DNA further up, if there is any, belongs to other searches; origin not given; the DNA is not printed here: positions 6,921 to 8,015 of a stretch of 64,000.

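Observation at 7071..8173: SPFH (stomatin/flotillin-like) gene translationally coupled to a small TM gene, directly upstream of holin-endolysin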

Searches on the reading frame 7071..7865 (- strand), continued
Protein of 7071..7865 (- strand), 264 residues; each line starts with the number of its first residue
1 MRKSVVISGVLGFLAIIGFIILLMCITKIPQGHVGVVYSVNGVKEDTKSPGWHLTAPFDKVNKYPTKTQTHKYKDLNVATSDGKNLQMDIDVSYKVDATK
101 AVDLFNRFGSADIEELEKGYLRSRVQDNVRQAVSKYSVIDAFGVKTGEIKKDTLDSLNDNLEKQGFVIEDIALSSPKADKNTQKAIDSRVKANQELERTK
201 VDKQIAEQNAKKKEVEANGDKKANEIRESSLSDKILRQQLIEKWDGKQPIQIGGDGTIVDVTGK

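Call 53: find_related_loci(query=A2, collection=genome_contigs, flank=6000)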
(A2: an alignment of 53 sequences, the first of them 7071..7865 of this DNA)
Query A2 (264 aa) in genome_contigs; peptide patterns used: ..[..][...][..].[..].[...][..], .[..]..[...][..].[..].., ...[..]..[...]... (x = any residue, [..] = any of these).
163 stretches matched a pattern; 91 encode a relative of the query (tblastn E <= 1e-3); the best 80 are kept; 80 distinct loci.
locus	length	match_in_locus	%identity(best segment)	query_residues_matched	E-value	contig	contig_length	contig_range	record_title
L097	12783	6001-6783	70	1-258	8e-123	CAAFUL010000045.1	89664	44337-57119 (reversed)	MAG TPA_asm: uncultured Johnsonella sp., isolate HGM12372, WGS project CAAFUL010000000 data, contig: SRS335389_1_k119_32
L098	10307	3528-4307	67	2-261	1e-116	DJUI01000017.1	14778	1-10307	MAG TPA_asm: Staphylococcaceae bacterium UBA6286 UBA6286_contig_690, whole genome shotgun sequence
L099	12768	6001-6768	64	6-261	1e-112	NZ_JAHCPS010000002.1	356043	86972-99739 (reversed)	Macrococcoides caseolyticum strain Ani-LG-066 Ani-LG-066_00002, whole genome shotgun sequence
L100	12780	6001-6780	62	2-261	3e-112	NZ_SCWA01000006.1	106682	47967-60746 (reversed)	Macrococcus brunensis strain CCM4811 NODE_6_length_106682_cov_36.9044, whole genome shotgun sequence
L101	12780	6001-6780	62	2-261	9e-112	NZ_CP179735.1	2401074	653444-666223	Macrococcus sp. 18KM445 chromosome, complete genome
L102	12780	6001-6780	65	2-261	1e-111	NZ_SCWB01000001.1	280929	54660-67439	Macrococcus lamae strain CCM4815 NODE_1_length_280929_cov_52.0365, whole genome shotgun sequence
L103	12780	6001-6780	62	2-261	1e-111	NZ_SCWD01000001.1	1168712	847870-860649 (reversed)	Macrococcus carouselicus strain ATCC 51828 NODE_1_length_1168712_cov_27.245, whole genome shotgun sequence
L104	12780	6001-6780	65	2-261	1e-108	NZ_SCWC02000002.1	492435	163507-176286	Macrococcus equipercicus strain ATCC 51831 NODE_2_length_492435_cov_20.7147, whole genome shotgun sequence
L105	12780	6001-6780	63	2-261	1e-108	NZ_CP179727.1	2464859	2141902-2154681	Macrococcus sp. EM39E chromosome, complete genome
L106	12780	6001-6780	64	2-261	1e-106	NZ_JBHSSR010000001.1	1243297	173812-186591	Macrococcus epidermidis strain CCM 7099 GCM70027115_15, whole genome shotgun sequence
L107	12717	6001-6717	66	23-261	2e-106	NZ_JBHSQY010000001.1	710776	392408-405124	Macrococcoides bohemicum strain CCM 7100 GCM70027220_26, whole genome shotgun sequence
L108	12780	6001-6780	63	2-261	7e-106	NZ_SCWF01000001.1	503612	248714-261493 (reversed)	Macrococcus bovicus strain ATCC 51825 NODE_1_length_503612_cov_75.3925, whole genome shotgun sequence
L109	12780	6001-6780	63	2-261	6e-106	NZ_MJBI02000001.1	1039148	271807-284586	Macrococcoides goetzii strain CCM 4927 NODE_1_length_1039148_cov_185.404032, whole genome shotgun sequence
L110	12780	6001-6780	62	2-261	2e-103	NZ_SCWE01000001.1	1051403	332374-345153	Macrococcus hajekii strain CCM4809 NODE_1_length_1051403_cov_29.1781, whole genome shotgun sequence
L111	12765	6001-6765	52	6-260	9e-83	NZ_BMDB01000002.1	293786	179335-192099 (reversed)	Phocicoccus schoeneichii strain CCM 8667 sequence02, whole genome shotgun sequence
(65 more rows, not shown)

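Call 58: predict_structure(alignment_id=A2)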
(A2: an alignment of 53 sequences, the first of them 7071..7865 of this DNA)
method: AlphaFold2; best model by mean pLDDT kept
length: 264 residues; sequences in the alignment: 53
mean_pLDDT: 82.9   pTM: 0.60
mean pLDDT of the five models: 82.9, 79.8, 76.8, 76.3, 75.9
residues with pLDDT >= 90: 75; 70-90: 152; 50-70: 27; < 50: 10
segments of 3 or more residues with pLDDT < 50: 254-257, 259-264
pLDDT, mean of each block of 10 residues (from residue 1): 73 85 83 87 84 83 91 91 89 93 88 90 93 89 84 92 91 86 81 85 88 87 77 67 65 48 42
secondary structure, 60 per line:
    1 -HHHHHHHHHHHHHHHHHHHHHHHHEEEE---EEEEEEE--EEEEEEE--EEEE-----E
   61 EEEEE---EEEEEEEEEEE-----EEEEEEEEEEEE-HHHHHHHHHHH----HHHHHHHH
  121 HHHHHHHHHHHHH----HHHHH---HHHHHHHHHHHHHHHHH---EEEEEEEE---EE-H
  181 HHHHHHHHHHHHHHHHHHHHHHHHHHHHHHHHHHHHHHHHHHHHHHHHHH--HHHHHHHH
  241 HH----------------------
elements in order: H2-25 E26-29 E33-39 E42-48 E51-54 E60-65 E69-79 E85-96 H98-108 H113-133 H138-142 H146-162 E166-173 H180-230 H233-242

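Call 61: fold_search(model_id=the predicted structure, library=pdb)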
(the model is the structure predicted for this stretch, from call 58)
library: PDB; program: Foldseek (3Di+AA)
matches with E <= 10: 246; with E <= 0.001: 63
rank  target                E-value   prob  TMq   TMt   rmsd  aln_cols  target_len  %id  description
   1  8rrh_A                1.7e-16  1.00  0.60  0.59  13.3       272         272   19  The human prohibitin complex (released 2024-12-18)
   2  9o9z_A                4.6e-16  1.00  0.55  0.59  12.3       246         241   19  The human PHB1/2 complex (closed) (released 2025-10-22)
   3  8rrh_B                1.3e-15  1.00  0.57  0.51  16.2       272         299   18  The human prohibitin complex (released 2024-12-18)
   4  9vvj_A                3.1e-15  1.00  0.58  0.50  25.6       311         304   17  Cryo-EM structure of the erlin1/2 complex purified using DDM and GDN (released 2026-03-25)
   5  9o9z_a                5.5e-15  1.00  0.54  0.55  12.7       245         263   18  The human PHB1/2 complex (closed) (released 2025-10-22)
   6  7vhq_G                6.6e-15  1.00  0.55  0.49  17.3       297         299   19  Structural insights into the membrane microdomain organization by SPFH family proteins (released 2022-01-19)
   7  9vvj_a                1.6e-14  1.00  0.58  0.50  25.5       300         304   18  Cryo-EM structure of the erlin1/2 complex purified using DDM and GDN (released 2026-03-25)
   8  9o9u_A                1.8e-14  1.00  0.56  0.51   9.6       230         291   20  The Erlin1/2 complex (released 2025-10-22)
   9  9wff_A                2.4e-14  1.00  0.55  0.52   7.8       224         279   18  Cryo-EM structure of the human Erlin2 oligomer (released 2026-01-21)
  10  9o9u_a                4.9e-14  1.00  0.55  0.50  26.1       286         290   18  The Erlin1/2 complex (released 2025-10-22)
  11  9vvg_a                5.2e-14  1.00  0.55  0.49   8.7       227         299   18  Cryo-EM structure of the erlin1/2 complex purified using GDN and CHS (released 2026-03-25)
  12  9vvg_A                6.2e-14  1.00  0.56  0.50  10.5       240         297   19  Cryo-EM structure of the erlin1/2 complex purified using GDN and CHS (released 2026-03-25)
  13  9oa0_A                1.4e-13  1.00  0.55  0.60  11.9       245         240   18  The human PHB1/2 complex (open) (released 2025-10-22)
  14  9z7u_B                1.7e-13  1.00  0.56  0.54  15.5       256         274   19  Human Stomatin - C8 Symmetry (released 2026-02-25)
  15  9unl_E                3.6e-13  1.00  0.54  0.56  14.5       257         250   18  Cryo-EM structure of the human prohibitin complex (released 2025-09-10)
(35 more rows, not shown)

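Call 76: search_protein_families(library=pfam, alignment_id=A4, max_evalue=0.00001)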
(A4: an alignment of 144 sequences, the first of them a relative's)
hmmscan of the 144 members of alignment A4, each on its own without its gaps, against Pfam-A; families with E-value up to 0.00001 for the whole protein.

A. member 1, L018:4-762:+ (252 aa): 3 families
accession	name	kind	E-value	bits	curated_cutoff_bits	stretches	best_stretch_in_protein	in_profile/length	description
PF01068.26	DNA_ligase_A_M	-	4.5e-11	43.3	26.2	1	7-156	62-204/204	ATP dependent DNA ligase domain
PF14743.12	DNA_ligase_OB_2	-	9.7e-11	42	28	1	175-241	8-66/66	DNA ligase OB-like domain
PF04679.21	DNA_ligase_A_C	-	4.2e-06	27.5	27.5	0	198-244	56-94/94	ATP dependent DNA ligase C terminal region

B. families by the number of members that match (of 144 scanned): 67 families (the first 25 are shown)
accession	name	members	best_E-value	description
PF00145.23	DNA_methylase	4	4.2e-49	C-5 cytosine-specific DNA methylase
PF09414.15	RNA_ligase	4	6.1e-20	RNA ligase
PF02867.20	Ribonuc_red_lgC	3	9.6e-153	Ribonucleotide reductase, barrel domain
PF00709.27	Adenylsucc_synt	3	6.9e-38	Adenylosuccinate synthetase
PF13479.12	AAA_24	3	4.6e-37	AAA domain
PF07972.16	Flavodoxin_NdrI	3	1.3e-33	NrdI Flavodoxin like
PF08343.15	RNR_N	3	6.9e-31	Ribonucleotide reductase N-terminal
PF00317.26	Ribonuc_red_lgN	3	5.7e-20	Ribonucleotide reductase, all-alpha domain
PF00149.33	Metallophos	3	6.9e-13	Calcineurin-like phosphoesterase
PF05565.16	Sipho_Gp157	2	1.4e-32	Siphovirus Gp157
PF00857.26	Isochorismatase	2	1.8e-23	Isochorismatase domain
PF21189.3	PHA02142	2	7.5e-23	PHA02142 OB-fold domain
PF13671.12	AAA_33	2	1.1e-19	AAA domain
PF10552.14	ORF6C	2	1.7e-17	ORF6C domain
PF08433.16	KTI12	2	3.9e-12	Chromatin associated protein KTI12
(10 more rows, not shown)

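Call 85: search_protein_families(library=pfam, alignment_id=A5, max_evalue=0.00001)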
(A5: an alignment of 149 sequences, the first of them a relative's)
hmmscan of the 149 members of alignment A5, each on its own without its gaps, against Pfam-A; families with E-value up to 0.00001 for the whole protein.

A. member 1, L111:3017-3442:+ (141 aa): 0 families

B. families by the number of members that match (of 149 scanned): 144 families (the first 25 are shown)
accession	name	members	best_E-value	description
PF00072.30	Response_reg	6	1.1e-33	Response regulator receiver domain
PF07301.16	DUF1453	5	2.1e-62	CcdC protein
PF02683.22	DsbD_TM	5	4.8e-13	Cytochrome C biogenesis protein transmembrane domain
PF12802.13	MarR_2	5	3.9e-12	MarR family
PF00303.24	Thymidylat_synt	4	2.6e-133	Thymidylate synthase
PF10747.14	SirA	4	1.4e-44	Sporulation inhibitor of replication protein SirA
PF00717.28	Peptidase_S24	4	1.2e-38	Peptidase S24-like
PF01726.22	LexA_DNA_bind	4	8.2e-29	LexA DNA binding domain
PF13386.12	DsbD_2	4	4e-08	Cytochrome C biogenesis protein transmembrane region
PF00456.26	Transketolase_N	3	4.4e-153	Transketolase, thiamine diphosphate binding domain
PF00474.23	SSF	3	1.8e-113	Sodium:solute symporter family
PF11084.13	DUF2621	3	8.1e-72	Protein of unknown function (DUF2621)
PF02779.29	Transket_pyr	3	2.6e-55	Transketolase, pyrimidine binding domain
PF22613.1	Transketolase_C_1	3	9.4e-42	Transketolase-like TK C-terminal domain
PF02780.25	Transketolase_C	3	7e-13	Transketolase, C-terminal domain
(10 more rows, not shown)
